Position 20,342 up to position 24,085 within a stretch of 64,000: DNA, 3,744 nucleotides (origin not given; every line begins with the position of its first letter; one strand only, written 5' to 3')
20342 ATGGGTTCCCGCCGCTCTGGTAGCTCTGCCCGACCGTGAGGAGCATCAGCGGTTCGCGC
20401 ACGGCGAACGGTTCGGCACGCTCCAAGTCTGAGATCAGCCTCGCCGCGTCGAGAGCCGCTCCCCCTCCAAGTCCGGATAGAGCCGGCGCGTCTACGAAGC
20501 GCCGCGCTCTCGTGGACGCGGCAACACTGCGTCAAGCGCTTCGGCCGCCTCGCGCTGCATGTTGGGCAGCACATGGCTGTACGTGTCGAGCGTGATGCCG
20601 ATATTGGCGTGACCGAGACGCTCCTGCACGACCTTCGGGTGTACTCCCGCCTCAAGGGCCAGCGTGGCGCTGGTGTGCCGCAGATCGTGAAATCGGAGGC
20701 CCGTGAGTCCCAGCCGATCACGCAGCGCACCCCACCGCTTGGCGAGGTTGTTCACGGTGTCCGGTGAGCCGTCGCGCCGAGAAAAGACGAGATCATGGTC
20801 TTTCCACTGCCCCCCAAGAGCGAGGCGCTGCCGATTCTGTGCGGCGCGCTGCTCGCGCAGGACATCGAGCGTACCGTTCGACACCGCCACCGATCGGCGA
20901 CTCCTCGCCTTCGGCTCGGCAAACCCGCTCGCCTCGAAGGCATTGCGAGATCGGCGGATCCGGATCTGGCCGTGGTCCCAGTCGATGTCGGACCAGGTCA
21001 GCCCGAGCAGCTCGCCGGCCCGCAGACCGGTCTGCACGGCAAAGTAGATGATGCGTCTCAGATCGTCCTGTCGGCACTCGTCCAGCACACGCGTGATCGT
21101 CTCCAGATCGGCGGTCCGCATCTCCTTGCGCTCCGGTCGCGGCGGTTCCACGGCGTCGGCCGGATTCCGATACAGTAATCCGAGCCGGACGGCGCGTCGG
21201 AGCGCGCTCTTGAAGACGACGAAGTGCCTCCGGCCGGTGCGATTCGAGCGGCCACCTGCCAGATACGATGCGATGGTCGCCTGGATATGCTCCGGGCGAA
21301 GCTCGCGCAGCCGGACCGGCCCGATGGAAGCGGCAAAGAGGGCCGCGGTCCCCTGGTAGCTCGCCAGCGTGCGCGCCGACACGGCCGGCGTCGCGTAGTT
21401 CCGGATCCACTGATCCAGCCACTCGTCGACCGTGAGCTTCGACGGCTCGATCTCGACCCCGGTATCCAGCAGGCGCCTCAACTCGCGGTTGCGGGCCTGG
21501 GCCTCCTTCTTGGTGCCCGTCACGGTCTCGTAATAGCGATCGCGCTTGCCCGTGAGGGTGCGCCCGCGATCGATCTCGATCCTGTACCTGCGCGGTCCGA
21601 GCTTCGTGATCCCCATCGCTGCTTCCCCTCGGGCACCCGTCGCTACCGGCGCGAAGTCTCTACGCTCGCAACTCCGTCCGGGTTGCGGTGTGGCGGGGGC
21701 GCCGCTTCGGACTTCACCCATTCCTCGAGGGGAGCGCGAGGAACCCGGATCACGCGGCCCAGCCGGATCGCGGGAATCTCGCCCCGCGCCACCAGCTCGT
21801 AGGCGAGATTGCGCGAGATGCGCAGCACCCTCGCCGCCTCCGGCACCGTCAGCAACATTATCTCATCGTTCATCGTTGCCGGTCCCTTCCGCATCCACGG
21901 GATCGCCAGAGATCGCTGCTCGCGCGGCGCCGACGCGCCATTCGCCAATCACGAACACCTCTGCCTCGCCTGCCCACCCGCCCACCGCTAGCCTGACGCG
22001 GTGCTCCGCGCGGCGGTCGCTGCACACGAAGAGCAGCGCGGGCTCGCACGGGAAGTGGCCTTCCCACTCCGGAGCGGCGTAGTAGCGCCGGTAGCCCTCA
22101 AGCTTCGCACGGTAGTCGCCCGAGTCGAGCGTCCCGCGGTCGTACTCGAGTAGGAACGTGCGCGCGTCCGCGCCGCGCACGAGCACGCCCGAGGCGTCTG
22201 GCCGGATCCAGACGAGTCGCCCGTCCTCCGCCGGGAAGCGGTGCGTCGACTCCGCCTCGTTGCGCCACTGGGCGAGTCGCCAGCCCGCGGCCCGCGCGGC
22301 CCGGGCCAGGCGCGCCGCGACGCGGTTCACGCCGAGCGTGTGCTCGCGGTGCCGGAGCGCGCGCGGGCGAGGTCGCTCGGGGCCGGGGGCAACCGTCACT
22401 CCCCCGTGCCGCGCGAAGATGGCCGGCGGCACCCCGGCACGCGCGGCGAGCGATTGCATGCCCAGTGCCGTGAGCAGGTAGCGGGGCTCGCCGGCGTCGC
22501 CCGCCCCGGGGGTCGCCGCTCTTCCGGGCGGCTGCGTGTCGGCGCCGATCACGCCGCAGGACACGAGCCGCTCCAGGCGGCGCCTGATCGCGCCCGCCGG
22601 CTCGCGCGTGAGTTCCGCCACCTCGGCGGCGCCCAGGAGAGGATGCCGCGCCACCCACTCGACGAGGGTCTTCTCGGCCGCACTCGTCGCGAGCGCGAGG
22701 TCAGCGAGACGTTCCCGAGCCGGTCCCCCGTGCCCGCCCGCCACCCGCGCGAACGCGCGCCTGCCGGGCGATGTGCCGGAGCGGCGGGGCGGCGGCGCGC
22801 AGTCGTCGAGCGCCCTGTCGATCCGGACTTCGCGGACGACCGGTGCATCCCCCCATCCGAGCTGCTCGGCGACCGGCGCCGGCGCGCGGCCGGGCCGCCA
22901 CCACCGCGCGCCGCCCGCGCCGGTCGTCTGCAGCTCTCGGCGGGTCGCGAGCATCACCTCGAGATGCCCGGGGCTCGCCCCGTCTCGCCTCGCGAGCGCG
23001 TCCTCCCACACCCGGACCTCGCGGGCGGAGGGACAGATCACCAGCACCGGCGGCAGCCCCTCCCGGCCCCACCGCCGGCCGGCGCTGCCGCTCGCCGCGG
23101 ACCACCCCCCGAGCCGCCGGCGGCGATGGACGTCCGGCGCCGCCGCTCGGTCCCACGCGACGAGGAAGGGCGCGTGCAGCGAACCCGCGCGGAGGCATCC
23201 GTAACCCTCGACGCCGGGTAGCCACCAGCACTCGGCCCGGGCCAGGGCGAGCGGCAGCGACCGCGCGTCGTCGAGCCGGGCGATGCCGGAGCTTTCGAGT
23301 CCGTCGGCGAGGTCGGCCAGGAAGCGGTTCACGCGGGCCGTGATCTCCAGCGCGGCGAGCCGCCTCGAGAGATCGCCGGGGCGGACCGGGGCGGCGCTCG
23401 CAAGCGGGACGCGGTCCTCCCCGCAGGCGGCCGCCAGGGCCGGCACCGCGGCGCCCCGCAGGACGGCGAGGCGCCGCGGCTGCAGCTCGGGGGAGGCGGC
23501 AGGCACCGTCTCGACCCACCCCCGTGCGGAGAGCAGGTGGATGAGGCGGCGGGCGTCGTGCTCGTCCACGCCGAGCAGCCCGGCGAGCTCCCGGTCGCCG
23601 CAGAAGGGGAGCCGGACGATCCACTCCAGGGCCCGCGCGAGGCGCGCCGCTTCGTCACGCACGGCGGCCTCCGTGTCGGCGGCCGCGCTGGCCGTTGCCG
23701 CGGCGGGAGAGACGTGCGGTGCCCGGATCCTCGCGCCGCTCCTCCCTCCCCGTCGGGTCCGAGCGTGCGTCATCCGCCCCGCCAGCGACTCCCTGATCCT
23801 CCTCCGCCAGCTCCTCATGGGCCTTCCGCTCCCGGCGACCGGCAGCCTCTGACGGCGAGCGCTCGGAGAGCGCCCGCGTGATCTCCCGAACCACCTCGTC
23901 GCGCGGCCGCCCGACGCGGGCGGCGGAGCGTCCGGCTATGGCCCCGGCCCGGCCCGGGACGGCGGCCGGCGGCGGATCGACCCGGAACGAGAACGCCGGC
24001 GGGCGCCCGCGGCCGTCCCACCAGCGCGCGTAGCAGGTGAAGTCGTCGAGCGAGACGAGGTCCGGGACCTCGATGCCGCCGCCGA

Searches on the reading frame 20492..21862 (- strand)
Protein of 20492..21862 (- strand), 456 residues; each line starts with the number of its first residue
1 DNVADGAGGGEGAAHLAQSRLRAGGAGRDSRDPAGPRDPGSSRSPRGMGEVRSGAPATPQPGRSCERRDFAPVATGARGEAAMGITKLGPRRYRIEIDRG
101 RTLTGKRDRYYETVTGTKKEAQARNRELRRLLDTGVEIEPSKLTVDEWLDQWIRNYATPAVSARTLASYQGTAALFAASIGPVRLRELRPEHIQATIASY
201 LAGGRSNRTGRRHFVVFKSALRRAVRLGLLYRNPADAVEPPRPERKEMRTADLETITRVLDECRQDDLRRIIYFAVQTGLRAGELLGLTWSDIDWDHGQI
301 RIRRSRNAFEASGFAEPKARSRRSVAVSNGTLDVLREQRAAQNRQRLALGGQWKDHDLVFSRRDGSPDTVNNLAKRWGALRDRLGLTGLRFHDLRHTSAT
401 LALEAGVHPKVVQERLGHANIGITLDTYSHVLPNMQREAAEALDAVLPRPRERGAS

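Call 66: search_protein_families(library=pfam, proteins=[window:20492-21862:-], max_evalue=0.0001)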
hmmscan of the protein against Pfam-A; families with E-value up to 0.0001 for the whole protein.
window:20492-21862:- (456 aa): 1 family
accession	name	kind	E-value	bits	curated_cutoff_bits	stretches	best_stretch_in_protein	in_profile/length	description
PF00589.27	Phage_integrase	-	7e-29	101.2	27.1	1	248-433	3-170/172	Phage integrase family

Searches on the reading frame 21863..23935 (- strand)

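Call 66: search_protein_families(library=pfam, proteins=[window:21863-23935:-], max_evalue=0.0001)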
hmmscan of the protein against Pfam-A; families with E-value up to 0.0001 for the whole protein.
window:21863-23935:- (690 aa): 1 family
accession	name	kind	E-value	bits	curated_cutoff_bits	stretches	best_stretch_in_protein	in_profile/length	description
PF13814.12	Replic_Relax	-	1.6e-18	68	25.3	1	426-624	2-181/191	Replication-relaxation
